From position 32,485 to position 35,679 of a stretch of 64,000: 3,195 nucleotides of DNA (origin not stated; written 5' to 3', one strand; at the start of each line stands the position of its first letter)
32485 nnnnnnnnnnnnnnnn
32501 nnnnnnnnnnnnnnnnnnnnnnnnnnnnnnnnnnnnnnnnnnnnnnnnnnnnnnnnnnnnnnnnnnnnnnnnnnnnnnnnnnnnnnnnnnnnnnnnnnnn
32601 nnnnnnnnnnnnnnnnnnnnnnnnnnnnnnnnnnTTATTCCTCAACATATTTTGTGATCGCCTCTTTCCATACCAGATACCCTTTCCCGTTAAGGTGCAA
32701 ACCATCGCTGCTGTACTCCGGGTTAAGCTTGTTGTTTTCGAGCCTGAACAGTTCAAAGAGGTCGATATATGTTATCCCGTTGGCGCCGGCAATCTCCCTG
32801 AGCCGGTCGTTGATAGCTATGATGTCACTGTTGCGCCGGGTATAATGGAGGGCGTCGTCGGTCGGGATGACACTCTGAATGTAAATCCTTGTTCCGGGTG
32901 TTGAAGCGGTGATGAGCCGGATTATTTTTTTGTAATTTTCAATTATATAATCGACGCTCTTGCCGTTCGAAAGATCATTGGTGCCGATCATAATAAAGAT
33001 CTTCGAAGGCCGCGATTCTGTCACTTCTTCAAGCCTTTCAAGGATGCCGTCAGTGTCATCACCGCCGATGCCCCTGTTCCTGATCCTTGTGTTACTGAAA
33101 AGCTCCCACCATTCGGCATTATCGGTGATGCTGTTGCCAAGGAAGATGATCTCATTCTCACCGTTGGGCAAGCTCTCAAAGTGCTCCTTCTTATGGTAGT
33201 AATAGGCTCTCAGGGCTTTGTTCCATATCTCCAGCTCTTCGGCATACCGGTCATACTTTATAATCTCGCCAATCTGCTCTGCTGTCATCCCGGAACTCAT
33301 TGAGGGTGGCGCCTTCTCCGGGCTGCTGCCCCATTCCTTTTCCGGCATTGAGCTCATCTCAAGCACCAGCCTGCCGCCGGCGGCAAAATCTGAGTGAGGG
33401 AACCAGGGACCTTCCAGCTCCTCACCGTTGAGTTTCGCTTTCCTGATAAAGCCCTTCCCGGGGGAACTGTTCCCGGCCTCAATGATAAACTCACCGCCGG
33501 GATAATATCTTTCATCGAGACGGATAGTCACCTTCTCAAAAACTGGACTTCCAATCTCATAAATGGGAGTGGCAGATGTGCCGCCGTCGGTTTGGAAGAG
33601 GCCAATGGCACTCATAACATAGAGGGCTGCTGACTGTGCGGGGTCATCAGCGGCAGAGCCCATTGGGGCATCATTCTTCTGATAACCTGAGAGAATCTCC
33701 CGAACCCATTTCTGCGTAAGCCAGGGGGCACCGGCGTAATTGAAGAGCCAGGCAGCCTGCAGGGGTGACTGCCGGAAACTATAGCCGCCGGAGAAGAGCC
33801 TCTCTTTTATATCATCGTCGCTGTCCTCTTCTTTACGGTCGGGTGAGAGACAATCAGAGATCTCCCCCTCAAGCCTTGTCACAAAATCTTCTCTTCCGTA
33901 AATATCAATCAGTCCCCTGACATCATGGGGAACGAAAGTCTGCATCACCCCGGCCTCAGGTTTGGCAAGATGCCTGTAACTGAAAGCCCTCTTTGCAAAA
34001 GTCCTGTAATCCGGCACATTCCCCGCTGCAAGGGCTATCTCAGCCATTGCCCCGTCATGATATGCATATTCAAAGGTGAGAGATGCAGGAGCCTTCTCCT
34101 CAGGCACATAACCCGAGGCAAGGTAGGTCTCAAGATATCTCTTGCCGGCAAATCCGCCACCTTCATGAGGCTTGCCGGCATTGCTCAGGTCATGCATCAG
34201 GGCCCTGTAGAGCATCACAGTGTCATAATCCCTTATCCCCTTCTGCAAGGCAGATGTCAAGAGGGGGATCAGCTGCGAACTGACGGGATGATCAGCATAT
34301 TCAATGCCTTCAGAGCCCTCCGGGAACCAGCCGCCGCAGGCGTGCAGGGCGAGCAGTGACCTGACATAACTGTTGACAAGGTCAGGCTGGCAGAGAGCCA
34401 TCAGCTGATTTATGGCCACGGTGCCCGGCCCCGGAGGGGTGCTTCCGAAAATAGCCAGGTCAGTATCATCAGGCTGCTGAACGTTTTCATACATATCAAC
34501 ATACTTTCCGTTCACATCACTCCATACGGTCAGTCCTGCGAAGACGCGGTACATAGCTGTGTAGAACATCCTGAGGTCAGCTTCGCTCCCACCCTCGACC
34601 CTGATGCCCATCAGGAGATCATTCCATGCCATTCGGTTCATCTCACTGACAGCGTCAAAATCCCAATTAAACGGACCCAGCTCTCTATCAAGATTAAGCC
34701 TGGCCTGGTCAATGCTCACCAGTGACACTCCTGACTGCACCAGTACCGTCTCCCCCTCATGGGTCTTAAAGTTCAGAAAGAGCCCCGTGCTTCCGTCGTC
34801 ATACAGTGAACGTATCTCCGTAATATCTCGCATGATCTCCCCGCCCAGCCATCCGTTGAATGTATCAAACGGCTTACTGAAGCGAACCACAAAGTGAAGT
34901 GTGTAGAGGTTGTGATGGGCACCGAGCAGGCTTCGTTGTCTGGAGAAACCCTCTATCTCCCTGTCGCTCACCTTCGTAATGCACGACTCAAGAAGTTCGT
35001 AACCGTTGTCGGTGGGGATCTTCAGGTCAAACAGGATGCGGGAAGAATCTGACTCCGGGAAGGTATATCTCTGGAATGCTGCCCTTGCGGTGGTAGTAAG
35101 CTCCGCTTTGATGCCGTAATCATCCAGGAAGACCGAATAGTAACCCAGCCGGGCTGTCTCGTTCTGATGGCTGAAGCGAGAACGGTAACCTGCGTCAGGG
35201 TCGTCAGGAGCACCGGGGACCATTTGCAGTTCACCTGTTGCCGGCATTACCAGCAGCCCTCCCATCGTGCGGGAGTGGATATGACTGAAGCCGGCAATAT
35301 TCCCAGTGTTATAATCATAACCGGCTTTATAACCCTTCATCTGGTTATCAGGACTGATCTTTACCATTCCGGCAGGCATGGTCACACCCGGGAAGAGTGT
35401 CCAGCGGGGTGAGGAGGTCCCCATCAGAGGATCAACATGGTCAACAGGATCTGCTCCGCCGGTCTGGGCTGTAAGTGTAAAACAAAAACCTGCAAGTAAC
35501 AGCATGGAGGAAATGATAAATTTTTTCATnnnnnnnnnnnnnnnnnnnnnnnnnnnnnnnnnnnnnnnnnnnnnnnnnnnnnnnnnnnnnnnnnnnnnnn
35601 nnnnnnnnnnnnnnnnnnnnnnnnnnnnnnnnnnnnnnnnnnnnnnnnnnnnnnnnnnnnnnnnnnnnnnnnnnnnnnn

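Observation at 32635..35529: GH92-like domain fused to an SGNH esterase, possibly with the catalytic Glu replaced by Gln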

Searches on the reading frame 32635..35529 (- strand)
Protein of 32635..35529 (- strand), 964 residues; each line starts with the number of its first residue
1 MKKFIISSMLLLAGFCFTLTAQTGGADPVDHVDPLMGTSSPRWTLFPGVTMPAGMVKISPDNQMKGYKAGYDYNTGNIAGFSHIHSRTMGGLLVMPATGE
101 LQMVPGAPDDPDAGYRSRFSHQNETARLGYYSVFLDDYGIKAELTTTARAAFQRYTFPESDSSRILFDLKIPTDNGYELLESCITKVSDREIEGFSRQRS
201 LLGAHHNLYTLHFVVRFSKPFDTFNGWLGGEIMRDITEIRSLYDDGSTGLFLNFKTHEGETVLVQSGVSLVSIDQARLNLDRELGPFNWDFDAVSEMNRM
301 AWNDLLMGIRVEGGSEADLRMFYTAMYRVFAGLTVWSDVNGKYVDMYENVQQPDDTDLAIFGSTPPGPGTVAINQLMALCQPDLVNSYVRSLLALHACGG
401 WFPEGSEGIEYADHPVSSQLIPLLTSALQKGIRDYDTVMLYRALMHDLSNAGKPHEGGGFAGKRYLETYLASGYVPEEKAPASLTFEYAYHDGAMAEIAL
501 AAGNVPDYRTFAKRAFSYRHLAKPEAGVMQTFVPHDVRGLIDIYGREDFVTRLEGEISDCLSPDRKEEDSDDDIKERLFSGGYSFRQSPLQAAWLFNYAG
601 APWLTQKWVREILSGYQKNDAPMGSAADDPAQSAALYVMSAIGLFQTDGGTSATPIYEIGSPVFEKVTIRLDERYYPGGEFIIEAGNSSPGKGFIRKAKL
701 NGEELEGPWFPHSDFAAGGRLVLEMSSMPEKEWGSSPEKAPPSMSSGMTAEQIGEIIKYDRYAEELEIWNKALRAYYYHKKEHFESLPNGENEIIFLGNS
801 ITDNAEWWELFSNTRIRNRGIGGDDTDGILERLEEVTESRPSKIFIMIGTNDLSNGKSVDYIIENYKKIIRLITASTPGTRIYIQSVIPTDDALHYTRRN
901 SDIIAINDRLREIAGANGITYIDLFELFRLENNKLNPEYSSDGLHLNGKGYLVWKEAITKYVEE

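Call 3: search_protein_families(library=pfam, proteins=[window:32635-35529:-], max_evalue=0.01)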
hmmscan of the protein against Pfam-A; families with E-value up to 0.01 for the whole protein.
window:32635-35529:- (964 aa): 5 families
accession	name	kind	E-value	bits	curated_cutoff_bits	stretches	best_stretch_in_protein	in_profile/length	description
PF07971.18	Glyco_hydro_92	-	1.3e-84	285.3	24.6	2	275-530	1-249/464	Glycosyl hydrolase family 92 catalytic domain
PF17678.7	Glyco_hydro_92N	-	3.3e-66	223.9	34.5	1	31-269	1-236/236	Glycosyl hydrolase family 92 N-terminal domain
PF13472.12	Lipase_GDSL_2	-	6.2e-28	98.9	32.9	1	796-951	1-176/178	GDSL-like Lipase/Acylhydrolase family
PF00657.28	Lipase_GDSL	-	1.1e-08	35.9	23.6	1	816-957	44-207/208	GDSL-like Lipase/Acylhydrolase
PF17182.10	OSK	-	0.00048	19.9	27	1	825-934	56-161/202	OSK domain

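Call 4: search_protein_families(library=ncbifam, proteins=[window:32635-35529:-], max_evalue=0.01)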
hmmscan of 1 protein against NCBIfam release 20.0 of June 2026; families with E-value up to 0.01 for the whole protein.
window:32635-35529:- (964 aa): 3 families
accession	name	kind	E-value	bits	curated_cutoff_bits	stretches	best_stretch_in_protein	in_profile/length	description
TIGR01180.1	aman2_put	subfamily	5.3e-104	348.8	249.55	2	3-530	10-523/749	GH92 family glycosyl hydrolase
NF035929.1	lectin_1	subfamily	8.3e-69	232.8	800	3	26-223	5-191/886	lectin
NF007819.1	PRK10528.1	equivalog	4.8e-05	23.2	270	1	804-948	55-190/210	multifunctional acyl-CoA thioesterase I/protease I/lysophospholipase L1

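Call 5: search_solved_structures(query=window:32635-35529:-, max_evalue=0.01, show_alignments=3)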
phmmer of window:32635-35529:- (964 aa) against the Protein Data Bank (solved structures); distinct sequences matched with E-value up to 0.01: 35.
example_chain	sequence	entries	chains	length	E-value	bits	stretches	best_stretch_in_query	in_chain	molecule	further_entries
6f91_A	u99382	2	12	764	1.1e-69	238.7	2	29-529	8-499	Putative alpha-1,2-mannosidase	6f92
6f8z_A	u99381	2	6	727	6.5e-67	229.5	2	30-530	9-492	Alpha-1,2-mannosidase, putative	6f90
2wvx_A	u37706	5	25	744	1.6e-62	215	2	29-529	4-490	PUTATIVE ALPHA-1,2-MANNOSIDASE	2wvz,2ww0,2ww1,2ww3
2wzs_A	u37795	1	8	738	2.3e-62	214.4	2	29-529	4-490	PUTATIVE ALPHA-1,2-MANNOSIDASE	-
2wvx_B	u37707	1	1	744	2.7e-62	214.2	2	29-529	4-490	PUTATIVE ALPHA-1,2-MANNOSIDASE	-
2wvy_A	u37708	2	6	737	3.9e-60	207.1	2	28-531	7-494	ALPHA-1,2-MANNOSIDASE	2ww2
7zgm_A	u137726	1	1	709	2.4e-49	171.4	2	31-529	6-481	Glycoside hydrolase family 92 protein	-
7pzg_AAA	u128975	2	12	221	5.4e-49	170.2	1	773-963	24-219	Lysophospholipase L1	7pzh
6njc_A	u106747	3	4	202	1.2e-48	169.1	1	775-963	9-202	Sialate O-acetylesterase | Lysophospholipase L1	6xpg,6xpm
7nsn_A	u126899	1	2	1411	2.4e-40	141.6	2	529-749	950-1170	GH92 alpha-1,2-mannosidase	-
2xsg_A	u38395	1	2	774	1.7e-35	125.6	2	25-343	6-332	CCMAN5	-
4aq0_A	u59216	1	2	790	1.7e-35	125.5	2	25-343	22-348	CCMAN5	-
2hsj_A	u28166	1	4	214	6.2e-19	70.7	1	774-961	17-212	Putative platelet activating factor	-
9hi6_A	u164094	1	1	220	6.2e-17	64.1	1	788-962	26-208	FI6-focused design_04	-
3p94_A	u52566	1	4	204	4.7e-16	61.2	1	792-959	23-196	GDSL-like Lipase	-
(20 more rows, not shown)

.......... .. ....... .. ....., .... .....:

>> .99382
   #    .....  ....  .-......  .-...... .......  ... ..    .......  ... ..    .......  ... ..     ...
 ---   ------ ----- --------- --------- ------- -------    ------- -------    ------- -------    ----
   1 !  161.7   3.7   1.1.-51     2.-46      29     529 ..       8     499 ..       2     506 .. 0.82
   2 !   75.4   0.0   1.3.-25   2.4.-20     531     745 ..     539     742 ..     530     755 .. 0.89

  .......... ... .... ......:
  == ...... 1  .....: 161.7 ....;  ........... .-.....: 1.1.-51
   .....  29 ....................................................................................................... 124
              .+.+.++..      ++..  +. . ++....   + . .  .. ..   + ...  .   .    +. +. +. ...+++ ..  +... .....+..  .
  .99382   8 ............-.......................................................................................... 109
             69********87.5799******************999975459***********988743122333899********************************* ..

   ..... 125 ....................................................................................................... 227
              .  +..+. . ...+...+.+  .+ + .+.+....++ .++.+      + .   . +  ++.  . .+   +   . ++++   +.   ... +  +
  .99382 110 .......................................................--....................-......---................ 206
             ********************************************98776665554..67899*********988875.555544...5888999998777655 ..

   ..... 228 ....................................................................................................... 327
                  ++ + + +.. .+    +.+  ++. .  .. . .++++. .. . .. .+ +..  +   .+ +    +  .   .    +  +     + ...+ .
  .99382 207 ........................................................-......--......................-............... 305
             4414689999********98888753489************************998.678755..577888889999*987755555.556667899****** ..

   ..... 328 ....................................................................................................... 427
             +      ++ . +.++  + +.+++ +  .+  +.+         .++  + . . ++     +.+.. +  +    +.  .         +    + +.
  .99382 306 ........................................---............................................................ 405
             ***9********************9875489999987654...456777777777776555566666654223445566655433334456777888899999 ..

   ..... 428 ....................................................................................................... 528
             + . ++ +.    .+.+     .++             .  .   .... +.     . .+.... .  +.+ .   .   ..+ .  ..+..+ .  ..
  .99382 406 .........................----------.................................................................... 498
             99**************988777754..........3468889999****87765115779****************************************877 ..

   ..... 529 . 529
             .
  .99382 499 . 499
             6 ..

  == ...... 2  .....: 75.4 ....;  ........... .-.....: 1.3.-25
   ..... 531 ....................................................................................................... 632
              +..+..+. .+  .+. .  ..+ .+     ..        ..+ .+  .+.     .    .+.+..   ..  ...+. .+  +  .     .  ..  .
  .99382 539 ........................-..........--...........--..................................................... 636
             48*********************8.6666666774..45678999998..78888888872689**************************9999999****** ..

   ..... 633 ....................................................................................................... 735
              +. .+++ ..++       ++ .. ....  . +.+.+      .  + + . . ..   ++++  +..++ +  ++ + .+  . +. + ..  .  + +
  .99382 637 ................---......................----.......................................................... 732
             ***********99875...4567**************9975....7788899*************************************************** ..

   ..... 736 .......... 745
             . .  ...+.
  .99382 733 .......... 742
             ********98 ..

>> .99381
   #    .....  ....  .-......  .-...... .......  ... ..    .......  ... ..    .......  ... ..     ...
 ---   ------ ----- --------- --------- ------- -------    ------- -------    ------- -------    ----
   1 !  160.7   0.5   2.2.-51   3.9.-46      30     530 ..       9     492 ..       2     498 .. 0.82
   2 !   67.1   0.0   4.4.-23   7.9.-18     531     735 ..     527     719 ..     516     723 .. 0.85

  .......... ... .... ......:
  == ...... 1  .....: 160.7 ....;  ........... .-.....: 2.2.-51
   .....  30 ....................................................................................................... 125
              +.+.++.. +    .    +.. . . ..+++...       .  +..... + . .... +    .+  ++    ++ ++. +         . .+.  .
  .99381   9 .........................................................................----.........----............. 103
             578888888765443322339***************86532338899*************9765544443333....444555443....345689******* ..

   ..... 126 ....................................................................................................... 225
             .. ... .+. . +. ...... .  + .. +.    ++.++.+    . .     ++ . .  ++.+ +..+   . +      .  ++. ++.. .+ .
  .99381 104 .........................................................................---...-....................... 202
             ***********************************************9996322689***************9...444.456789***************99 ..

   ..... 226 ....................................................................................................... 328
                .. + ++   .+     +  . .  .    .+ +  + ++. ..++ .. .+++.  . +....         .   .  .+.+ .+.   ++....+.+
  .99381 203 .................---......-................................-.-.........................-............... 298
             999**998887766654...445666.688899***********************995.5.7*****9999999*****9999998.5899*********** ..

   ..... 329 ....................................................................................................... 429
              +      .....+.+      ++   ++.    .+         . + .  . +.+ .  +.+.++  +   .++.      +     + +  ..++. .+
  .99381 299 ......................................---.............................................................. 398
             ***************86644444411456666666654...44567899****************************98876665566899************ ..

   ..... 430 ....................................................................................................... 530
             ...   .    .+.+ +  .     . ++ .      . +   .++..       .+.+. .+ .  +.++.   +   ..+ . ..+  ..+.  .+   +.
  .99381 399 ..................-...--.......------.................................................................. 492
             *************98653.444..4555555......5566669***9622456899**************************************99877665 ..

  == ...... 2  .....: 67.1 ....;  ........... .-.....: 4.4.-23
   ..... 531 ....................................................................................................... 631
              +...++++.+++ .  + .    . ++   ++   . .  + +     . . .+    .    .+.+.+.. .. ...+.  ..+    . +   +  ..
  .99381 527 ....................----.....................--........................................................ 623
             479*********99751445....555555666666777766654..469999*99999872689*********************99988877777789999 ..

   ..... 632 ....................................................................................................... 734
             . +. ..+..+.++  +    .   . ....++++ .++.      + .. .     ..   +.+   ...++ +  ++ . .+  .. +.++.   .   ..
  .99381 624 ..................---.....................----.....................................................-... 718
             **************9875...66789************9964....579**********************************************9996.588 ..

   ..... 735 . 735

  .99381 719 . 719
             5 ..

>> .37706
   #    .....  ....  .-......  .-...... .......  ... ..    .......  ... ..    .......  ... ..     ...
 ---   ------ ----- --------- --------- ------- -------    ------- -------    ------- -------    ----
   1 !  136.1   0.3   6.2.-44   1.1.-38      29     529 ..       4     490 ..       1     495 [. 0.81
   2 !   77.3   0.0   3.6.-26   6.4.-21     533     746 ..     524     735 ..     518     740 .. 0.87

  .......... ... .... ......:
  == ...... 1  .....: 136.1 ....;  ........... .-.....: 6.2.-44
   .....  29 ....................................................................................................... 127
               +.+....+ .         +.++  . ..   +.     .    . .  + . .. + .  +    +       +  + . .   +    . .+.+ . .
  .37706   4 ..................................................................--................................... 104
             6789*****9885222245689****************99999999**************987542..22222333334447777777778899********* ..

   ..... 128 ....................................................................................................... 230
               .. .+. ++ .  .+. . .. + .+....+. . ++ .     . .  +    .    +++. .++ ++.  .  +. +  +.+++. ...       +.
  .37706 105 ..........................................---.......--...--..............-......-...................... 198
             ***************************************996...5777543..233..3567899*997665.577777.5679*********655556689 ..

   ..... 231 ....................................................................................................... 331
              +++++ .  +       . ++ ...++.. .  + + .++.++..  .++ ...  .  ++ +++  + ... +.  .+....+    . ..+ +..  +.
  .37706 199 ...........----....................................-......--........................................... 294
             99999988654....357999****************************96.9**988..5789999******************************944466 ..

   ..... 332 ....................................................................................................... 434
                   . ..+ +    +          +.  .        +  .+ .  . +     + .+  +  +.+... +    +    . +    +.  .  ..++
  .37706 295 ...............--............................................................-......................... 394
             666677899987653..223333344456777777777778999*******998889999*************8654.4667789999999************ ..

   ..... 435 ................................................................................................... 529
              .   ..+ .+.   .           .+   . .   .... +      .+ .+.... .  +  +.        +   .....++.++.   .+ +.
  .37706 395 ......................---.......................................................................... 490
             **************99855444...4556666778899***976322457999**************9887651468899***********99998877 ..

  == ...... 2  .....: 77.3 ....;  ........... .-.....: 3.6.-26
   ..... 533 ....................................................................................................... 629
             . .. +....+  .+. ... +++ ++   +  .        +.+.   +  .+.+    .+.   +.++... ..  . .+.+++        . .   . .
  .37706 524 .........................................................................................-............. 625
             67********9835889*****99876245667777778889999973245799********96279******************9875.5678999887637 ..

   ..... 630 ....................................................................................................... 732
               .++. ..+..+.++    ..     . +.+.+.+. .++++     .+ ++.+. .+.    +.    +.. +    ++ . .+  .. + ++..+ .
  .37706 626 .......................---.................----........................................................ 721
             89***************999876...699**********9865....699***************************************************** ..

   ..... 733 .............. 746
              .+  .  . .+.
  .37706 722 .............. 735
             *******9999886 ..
